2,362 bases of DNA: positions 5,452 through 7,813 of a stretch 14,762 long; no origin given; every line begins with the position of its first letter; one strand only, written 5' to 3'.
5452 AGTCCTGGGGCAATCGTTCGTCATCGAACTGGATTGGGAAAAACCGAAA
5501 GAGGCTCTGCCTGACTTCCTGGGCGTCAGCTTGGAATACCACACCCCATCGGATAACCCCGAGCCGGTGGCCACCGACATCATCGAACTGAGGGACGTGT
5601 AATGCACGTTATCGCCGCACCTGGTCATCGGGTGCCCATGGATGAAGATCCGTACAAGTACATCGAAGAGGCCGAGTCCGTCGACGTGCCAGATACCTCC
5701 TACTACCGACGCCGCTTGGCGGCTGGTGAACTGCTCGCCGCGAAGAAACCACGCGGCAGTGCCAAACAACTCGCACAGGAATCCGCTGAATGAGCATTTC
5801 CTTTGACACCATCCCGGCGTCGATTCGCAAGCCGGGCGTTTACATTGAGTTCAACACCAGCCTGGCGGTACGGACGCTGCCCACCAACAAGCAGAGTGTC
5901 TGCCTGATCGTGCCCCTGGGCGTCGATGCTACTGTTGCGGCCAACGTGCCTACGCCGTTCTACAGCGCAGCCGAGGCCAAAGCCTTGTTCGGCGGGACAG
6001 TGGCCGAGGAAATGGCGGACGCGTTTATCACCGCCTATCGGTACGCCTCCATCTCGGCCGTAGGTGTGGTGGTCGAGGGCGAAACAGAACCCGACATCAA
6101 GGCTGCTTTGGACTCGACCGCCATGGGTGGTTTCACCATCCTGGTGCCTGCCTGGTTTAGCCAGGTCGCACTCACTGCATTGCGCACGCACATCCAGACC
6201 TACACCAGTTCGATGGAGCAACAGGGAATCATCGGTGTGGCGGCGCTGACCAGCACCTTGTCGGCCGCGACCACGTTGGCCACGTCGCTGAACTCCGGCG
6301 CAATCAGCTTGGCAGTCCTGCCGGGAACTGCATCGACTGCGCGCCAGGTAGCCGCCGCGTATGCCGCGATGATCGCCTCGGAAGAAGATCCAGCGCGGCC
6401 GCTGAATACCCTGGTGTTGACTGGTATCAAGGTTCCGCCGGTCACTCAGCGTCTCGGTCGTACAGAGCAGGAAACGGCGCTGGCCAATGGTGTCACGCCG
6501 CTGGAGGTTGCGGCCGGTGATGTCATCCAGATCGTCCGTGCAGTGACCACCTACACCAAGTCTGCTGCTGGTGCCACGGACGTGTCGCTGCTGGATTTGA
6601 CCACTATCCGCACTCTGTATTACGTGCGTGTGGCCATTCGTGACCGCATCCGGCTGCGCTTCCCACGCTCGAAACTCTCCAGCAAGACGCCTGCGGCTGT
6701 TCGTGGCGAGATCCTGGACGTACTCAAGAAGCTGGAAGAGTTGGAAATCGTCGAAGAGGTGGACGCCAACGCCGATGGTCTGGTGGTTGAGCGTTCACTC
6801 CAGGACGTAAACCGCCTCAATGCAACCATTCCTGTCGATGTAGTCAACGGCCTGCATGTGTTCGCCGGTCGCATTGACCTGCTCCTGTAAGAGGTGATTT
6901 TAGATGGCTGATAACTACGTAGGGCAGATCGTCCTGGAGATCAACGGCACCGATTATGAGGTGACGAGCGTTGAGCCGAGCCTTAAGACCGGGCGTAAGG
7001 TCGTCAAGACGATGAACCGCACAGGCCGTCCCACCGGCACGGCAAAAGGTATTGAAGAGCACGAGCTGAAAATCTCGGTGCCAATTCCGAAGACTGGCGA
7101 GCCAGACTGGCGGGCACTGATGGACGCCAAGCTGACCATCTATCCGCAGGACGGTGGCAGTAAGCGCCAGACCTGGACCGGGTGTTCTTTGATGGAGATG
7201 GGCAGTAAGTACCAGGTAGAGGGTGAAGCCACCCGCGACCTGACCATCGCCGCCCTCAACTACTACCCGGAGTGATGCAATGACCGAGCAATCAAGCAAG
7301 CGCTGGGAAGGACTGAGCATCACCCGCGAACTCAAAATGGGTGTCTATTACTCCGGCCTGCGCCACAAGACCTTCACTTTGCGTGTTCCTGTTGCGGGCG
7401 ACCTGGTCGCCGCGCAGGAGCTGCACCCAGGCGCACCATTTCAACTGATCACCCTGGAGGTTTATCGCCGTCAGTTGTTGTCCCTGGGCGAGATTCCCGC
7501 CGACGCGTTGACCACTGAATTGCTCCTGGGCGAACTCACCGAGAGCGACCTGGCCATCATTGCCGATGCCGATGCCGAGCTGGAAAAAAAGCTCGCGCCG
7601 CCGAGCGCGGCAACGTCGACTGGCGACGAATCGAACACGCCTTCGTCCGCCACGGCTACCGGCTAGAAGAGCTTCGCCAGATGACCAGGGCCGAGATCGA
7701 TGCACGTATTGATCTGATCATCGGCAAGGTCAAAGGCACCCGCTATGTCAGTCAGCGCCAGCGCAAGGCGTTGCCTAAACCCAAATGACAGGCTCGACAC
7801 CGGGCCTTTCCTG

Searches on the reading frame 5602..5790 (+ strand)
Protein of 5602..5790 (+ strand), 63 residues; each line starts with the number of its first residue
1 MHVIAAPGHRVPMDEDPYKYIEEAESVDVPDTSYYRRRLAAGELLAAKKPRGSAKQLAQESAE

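Call 6: search_protein_families(library=pfam, proteins=[window:5602-5790:+], max_evalue=0.01)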
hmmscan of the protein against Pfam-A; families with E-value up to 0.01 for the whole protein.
window:5602-5790:+ (63 aa): 1 family
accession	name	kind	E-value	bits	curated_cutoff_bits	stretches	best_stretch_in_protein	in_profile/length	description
PF10948.13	DUF2635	-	2.1e-06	27.8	26.6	1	23-49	19-45/46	Protein of unknown function (DUF2635)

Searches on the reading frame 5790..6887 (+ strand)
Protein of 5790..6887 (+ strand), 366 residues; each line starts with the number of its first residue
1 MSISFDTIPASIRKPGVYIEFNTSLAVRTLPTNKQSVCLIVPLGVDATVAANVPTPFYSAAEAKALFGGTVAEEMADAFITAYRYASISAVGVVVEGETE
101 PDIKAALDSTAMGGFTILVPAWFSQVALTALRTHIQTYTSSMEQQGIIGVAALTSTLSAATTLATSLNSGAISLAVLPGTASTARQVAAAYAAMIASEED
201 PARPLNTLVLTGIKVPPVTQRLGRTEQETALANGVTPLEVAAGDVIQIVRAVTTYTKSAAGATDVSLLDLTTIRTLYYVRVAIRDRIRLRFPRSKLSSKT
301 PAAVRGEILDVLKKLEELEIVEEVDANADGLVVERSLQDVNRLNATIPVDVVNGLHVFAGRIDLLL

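Call 6: search_protein_families(library=pfam, proteins=[window:5790-6887:+], max_evalue=0.01)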
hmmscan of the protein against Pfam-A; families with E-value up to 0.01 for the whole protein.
window:5790-6887:+ (366 aa): 2 families
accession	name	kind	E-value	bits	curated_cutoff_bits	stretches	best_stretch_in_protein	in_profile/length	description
PF17482.7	Phage_sheath_1C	-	8.5e-17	61.5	26.9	1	264-363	3-102/104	Phage tail sheath C-terminal domain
PF04984.19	Phage_sheath_1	-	2.1e-14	54.1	31.4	1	99-254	4-168/168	Phage tail sheath protein subtilisin-like domain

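Call 36: find_encoding_contigs(protein=window:5790-6887:+, flank=10000, max_places=10)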
Protein window:5790-6887:+ (366 aa): 10 contigs read that carry it; 9 places shown.
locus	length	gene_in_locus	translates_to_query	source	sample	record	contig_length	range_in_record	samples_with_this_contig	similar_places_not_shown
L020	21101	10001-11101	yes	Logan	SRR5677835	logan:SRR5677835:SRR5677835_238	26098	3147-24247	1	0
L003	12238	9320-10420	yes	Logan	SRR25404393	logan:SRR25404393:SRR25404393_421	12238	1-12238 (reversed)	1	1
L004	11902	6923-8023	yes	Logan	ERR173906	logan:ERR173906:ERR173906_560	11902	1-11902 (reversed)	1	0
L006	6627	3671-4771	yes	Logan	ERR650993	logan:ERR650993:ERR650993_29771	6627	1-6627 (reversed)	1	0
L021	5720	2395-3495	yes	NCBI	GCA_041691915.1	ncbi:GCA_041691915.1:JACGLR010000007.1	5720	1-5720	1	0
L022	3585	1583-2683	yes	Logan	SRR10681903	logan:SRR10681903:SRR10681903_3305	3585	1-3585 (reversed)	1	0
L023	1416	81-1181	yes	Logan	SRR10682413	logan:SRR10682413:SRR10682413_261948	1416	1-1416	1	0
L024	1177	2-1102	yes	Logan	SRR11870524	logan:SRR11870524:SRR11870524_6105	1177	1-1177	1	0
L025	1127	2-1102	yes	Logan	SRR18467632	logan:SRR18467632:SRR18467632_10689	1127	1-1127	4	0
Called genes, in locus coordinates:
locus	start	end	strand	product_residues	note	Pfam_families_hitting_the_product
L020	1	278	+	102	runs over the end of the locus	-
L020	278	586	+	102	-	-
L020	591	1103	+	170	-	PF11985:Phage_Mu_Gp27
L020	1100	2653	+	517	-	-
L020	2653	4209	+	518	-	PF06074:Portal_Mu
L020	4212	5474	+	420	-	PF04233:Phage_Mu_F, PF18810:PBECR2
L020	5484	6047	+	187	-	PF05069:Phage_tail_S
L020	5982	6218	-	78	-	-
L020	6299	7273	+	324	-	PF10123:Mu-like_Pro_N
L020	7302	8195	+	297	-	PF10124:Mu-like_gpT, PF25209:Phage_capsid_4 (faint)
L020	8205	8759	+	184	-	PF17891:FluMu_N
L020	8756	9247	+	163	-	PF07030:Phage_Mu_Gp36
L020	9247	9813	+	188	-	PF08873:Phage_Mu_Gp37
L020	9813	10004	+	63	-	PF10948:DUF2635 (weak)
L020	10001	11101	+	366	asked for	PF04984:Phage_sheath_1, PF17482:Phage_sheath_1C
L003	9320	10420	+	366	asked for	PF04984:Phage_sheath_1, PF17482:Phage_sheath_1C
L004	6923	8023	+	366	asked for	PF04984:Phage_sheath_1, PF17482:Phage_sheath_1C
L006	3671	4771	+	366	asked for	PF04984:Phage_sheath_1, PF17482:Phage_sheath_1C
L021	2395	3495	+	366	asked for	PF04984:Phage_sheath_1, PF17482:Phage_sheath_1C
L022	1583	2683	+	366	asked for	PF04984:Phage_sheath_1, PF17482:Phage_sheath_1C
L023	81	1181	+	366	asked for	PF04984:Phage_sheath_1, PF17482:Phage_sheath_1C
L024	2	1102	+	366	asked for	PF04984:Phage_sheath_1, PF17482:Phage_sheath_1C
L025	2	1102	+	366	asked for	PF04984:Phage_sheath_1, PF17482:Phage_sheath_1C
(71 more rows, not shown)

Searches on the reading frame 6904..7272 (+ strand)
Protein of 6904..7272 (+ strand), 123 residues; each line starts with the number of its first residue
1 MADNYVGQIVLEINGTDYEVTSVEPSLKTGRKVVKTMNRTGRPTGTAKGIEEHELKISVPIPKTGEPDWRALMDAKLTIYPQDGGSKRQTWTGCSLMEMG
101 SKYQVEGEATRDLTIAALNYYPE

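Call 6: search_protein_families(library=pfam, proteins=[window:6904-7272:+], max_evalue=0.01)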
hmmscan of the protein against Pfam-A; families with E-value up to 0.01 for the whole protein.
window:6904-7272:+ (123 aa): 1 family
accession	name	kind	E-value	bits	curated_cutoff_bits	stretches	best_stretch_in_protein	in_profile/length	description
PF08234.17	Spindle_Spc25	-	0.007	17.1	22.3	0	8-41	24-59/73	Chromosome segregation protein Spc25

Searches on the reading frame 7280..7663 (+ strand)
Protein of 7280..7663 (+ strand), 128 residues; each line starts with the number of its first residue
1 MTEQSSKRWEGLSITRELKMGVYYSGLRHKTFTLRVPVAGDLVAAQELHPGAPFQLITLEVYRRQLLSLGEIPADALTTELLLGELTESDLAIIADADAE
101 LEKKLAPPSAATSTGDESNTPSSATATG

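Call 7: search_protein_families(library=pfam, proteins=[window:7280-7663:+], max_evalue=0.1)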
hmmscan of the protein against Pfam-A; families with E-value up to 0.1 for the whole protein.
window:7280-7663:+ (128 aa): 2 families
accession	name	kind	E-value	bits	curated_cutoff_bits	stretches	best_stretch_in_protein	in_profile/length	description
PF23746.1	Gp41_Mu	-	0.0028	18.2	27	0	56-105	51-98/107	Tail assembly protein gp41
PF10109.15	Phage_TAC_7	-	0.073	13.5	25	0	18-46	4-32/79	Phage tail assembly chaperone proteins, E, or 41 or 14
